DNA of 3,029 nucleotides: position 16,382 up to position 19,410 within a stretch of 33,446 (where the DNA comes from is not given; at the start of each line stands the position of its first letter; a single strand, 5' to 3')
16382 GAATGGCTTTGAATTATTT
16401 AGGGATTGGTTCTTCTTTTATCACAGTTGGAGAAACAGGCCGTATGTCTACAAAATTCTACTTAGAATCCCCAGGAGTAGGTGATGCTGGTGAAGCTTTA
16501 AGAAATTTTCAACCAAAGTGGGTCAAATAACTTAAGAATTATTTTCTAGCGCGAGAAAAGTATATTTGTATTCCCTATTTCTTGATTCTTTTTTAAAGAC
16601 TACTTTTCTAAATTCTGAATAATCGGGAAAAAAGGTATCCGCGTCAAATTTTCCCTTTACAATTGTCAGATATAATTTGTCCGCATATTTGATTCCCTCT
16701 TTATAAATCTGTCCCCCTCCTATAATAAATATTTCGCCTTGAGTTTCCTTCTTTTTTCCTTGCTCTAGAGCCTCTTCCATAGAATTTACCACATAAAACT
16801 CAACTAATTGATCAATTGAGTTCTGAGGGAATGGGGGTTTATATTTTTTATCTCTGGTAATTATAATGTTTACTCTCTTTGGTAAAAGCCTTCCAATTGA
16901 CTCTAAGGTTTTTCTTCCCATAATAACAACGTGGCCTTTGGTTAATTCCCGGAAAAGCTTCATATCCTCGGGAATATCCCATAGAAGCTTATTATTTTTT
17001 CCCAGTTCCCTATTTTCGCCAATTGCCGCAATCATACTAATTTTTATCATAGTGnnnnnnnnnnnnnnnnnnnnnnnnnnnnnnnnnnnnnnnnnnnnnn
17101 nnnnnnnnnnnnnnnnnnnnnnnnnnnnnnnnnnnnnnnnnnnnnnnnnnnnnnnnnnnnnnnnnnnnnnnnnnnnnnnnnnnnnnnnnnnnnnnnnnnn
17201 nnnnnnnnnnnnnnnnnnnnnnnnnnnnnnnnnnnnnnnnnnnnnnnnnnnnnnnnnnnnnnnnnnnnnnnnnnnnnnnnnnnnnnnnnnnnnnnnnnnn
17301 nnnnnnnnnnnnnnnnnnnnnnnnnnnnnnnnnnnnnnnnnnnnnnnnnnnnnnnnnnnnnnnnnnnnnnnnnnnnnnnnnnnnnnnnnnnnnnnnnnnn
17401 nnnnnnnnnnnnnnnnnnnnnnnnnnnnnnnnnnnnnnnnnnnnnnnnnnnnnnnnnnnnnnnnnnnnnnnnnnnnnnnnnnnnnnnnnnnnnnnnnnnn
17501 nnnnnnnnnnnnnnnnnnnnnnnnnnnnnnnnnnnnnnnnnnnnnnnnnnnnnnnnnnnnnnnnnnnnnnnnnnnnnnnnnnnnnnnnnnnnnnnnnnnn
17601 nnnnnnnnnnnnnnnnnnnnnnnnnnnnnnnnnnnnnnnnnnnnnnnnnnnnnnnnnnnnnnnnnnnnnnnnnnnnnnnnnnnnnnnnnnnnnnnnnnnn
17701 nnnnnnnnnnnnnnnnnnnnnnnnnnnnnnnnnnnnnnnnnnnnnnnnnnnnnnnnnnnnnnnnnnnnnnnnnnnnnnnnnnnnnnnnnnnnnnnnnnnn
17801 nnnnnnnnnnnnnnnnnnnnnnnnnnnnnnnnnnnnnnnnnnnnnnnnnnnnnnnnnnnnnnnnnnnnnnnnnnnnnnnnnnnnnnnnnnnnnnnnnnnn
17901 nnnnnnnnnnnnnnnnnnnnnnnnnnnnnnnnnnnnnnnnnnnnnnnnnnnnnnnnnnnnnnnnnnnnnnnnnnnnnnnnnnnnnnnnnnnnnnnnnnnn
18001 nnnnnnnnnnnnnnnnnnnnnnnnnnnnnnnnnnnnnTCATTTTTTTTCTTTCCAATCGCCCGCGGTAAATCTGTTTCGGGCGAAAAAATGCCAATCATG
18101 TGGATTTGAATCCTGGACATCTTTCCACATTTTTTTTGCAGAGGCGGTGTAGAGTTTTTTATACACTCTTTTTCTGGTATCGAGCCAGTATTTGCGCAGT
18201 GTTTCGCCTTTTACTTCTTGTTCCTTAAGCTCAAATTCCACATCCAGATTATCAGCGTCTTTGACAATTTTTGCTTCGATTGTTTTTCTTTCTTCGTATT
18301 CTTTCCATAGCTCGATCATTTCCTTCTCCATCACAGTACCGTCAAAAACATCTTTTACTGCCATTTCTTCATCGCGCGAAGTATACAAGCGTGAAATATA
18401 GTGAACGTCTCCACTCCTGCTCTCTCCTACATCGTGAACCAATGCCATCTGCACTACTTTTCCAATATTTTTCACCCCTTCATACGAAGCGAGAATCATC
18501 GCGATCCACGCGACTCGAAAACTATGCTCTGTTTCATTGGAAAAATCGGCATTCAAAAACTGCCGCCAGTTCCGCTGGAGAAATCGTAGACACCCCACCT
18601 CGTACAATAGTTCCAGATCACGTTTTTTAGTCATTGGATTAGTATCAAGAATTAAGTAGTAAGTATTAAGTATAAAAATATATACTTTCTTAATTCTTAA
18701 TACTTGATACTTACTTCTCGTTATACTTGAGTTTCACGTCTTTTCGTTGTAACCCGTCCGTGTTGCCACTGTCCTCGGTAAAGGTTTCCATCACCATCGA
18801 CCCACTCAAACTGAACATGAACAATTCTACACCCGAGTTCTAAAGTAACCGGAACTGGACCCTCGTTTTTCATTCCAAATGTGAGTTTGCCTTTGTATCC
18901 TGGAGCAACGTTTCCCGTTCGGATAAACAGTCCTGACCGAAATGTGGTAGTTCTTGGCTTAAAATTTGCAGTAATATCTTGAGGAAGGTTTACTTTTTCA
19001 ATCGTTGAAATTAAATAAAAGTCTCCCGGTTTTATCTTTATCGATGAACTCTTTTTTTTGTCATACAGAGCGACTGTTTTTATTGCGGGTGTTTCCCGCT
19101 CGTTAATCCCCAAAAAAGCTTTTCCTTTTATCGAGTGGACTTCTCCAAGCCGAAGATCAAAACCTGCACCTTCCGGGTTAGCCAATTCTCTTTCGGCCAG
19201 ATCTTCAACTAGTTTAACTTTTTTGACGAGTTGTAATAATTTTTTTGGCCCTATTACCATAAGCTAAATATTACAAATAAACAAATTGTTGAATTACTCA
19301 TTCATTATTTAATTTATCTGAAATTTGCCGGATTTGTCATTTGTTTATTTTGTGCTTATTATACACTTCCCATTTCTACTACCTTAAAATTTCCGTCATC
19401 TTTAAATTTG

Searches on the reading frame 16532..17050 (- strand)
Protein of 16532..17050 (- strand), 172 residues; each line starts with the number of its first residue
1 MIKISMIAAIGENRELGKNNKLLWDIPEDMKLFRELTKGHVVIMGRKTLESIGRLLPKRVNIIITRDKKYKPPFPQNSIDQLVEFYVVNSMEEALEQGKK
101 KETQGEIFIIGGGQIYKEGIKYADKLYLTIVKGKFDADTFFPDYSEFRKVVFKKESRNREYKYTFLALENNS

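Call 53: search_protein_families(library=pfam, proteins=[window:16532-17050:-])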
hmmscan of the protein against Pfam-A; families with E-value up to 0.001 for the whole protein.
window:16532-17050:- (172 aa): 1 family
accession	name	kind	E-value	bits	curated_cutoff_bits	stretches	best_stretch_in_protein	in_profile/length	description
PF00186.24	DHFR_1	-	2.4e-49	167.5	25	1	3-169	1-158/159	Dihydrofolate reductase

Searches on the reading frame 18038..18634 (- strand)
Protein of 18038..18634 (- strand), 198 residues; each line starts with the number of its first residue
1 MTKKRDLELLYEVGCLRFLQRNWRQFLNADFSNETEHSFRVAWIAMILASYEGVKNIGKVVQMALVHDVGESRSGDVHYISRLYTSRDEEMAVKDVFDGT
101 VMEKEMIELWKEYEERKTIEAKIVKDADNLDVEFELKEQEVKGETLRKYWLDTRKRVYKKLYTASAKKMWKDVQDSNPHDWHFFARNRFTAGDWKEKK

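Call 53: search_protein_families(library=pfam, proteins=[window:18038-18634:-])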
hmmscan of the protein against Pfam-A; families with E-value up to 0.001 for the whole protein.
window:18038-18634:- (198 aa): 3 families
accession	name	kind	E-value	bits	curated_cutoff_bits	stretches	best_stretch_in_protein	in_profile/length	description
PF13023.12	HD_3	-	1e-26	94.2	22.5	1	14-170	2-165/165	HD domain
PF01966.28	HD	-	9.6e-12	45.7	22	1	36-131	3-114/116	HD domain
PF12917.13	YfbR-like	-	1e-08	35.6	25.9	1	16-138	9-143/182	5'-deoxynucleotidase YfbR-like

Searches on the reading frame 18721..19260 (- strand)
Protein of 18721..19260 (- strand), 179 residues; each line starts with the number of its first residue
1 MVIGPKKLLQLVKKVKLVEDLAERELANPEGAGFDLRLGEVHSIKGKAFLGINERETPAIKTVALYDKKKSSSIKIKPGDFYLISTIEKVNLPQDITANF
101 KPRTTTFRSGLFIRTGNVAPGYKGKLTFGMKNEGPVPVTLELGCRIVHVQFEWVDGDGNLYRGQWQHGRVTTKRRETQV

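Call 53: search_protein_families(library=pfam, proteins=[window:18721-19260:-])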
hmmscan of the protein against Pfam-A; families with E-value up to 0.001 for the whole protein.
window:18721-19260:- (179 aa): 3 families
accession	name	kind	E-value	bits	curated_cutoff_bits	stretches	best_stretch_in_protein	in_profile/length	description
PF22769.1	DCD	-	1.6e-24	87.2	27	1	7-152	6-151/153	dCTP deaminase-like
PF06559.16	DCD_N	-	1.7e-06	28.4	21.4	1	27-125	28-135/164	2'-deoxycytidine 5'-triphosphate deaminase (DCD) N-terminal domain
PF00692.24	dUTPase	-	2.2e-05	24.7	22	1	58-149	8-99/129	dUTPase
